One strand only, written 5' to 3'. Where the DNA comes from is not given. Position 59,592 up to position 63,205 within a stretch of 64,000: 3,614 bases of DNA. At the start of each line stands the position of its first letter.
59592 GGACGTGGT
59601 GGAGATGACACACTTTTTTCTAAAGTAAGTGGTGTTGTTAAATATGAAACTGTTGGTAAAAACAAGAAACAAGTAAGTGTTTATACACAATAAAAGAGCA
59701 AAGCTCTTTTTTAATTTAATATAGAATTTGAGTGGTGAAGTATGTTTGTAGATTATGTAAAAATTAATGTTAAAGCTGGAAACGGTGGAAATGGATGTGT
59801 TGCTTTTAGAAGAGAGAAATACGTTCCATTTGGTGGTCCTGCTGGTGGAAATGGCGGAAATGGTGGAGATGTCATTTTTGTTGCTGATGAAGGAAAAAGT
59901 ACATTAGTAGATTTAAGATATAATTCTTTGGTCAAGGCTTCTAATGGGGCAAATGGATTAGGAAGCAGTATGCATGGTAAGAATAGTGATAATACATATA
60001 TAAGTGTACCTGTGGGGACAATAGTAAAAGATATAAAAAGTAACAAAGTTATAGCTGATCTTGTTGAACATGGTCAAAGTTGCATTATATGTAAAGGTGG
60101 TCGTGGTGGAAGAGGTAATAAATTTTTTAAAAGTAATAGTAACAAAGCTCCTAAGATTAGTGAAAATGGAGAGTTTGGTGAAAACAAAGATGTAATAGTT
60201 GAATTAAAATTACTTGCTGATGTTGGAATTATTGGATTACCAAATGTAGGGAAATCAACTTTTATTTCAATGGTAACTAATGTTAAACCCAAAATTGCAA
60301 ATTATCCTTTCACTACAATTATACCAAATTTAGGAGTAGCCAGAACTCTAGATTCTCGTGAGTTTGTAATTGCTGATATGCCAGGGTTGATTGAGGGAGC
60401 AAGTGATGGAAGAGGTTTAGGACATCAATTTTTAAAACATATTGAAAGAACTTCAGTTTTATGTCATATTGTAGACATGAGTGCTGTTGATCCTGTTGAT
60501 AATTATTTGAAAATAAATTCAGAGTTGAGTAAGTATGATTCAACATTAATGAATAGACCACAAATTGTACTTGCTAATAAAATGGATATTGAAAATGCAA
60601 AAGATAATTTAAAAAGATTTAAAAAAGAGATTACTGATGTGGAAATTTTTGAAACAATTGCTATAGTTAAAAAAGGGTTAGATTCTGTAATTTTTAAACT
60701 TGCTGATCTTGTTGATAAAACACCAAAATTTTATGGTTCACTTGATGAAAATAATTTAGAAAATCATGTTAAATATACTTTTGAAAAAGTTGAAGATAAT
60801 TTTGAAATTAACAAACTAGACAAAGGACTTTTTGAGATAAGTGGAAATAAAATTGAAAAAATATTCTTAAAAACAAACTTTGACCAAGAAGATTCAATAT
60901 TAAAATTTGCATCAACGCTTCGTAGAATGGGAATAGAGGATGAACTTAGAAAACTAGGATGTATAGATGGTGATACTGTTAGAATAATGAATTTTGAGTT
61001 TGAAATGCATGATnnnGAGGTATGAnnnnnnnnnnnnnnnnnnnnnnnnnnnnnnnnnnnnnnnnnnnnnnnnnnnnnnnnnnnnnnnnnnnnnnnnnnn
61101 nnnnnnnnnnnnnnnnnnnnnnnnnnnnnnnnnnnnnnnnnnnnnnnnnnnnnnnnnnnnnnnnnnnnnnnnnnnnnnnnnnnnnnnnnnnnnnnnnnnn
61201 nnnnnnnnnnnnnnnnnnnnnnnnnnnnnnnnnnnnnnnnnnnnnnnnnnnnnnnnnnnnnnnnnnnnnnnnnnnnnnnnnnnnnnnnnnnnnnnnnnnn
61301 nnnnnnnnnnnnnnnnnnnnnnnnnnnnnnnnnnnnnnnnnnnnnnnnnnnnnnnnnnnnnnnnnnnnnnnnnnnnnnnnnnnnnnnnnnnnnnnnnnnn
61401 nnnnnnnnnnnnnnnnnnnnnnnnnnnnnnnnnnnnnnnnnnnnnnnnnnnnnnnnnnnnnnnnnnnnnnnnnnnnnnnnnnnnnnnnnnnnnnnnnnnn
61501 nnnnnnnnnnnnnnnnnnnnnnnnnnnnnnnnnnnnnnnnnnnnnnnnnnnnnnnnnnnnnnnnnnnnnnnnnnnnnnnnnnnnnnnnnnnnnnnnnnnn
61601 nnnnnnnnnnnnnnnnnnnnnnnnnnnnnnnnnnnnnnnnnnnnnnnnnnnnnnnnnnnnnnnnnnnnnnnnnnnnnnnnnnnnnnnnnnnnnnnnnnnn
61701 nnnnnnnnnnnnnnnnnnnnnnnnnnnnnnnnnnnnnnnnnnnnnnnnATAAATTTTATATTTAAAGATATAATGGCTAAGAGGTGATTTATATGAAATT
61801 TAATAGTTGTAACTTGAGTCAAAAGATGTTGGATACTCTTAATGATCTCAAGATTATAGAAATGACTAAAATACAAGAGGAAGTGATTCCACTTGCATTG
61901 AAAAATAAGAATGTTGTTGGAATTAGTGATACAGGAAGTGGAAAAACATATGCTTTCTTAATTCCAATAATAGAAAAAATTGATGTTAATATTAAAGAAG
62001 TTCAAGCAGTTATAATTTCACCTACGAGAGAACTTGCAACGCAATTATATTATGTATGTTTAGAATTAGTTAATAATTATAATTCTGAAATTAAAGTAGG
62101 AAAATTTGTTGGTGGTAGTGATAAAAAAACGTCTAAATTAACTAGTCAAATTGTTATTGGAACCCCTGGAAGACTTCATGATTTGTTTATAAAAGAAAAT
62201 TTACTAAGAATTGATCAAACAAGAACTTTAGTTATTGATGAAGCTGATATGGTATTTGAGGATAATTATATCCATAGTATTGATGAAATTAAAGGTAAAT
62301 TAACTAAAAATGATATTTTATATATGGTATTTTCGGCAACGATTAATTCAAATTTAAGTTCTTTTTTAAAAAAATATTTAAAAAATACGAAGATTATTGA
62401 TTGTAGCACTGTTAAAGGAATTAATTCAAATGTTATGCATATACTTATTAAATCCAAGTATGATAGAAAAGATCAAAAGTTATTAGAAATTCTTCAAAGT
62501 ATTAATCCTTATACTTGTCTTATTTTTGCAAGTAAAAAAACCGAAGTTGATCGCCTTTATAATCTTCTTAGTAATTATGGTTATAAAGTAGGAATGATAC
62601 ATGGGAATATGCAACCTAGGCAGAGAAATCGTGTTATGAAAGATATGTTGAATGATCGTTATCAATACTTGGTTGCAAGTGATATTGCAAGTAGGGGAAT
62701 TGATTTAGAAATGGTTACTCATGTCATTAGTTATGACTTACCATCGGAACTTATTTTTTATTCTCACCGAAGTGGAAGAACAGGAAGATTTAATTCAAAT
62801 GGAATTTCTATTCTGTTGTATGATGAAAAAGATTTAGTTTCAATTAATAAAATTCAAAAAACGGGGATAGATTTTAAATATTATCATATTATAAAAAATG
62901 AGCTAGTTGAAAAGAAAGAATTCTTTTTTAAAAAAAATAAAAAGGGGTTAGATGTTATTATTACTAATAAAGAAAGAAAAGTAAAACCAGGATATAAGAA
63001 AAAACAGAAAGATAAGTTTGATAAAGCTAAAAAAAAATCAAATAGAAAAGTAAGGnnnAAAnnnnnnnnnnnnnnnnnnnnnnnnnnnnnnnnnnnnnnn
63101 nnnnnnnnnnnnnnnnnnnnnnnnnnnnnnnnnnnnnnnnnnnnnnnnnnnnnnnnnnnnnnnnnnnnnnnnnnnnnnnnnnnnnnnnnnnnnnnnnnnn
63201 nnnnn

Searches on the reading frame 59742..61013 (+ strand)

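Call 33: search_protein_families(library=pfam, proteins=[window:59742-61013:+], max_evalue=0.00001)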
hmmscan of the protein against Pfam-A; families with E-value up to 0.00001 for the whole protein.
window:59742-61013:+ (424 aa): 4 families
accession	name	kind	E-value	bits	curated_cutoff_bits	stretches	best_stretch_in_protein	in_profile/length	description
PF01018.28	GTP1_OBG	-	5.8e-60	201.8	27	1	3-157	1-155/155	GTP1/OBG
PF01926.29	MMR_HSR1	-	1.7e-25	89.7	21.9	1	160-280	1-113/113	50S ribosome-binding GTPase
PF09269.16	DUF1967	-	1.6e-22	79.7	27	1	354-421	1-69/70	Domain of unknown function (DUF1967)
PF02421.24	FeoB_N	-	1.6e-11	44.4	27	1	161-317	3-153/156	Ferrous iron transport protein B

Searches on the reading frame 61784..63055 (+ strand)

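Call 33: search_protein_families(library=pfam, proteins=[window:61784-63055:+], max_evalue=0.00001)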
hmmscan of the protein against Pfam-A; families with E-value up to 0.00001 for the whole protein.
window:61784-63055:+ (424 aa): 3 families
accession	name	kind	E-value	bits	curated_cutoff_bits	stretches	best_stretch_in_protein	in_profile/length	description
PF00270.35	DEAD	-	1e-39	136.4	26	1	28-192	1-165/167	DEAD/DEAH box helicase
PF00271.37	Helicase_C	-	8.9e-26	90.7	23.5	1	229-337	2-110/110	Helicase conserved C-terminal domain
PF04851.21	ResIII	-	6.7e-10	39.5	22.5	1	28-188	5-163/164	Type III restriction enzyme, res subunit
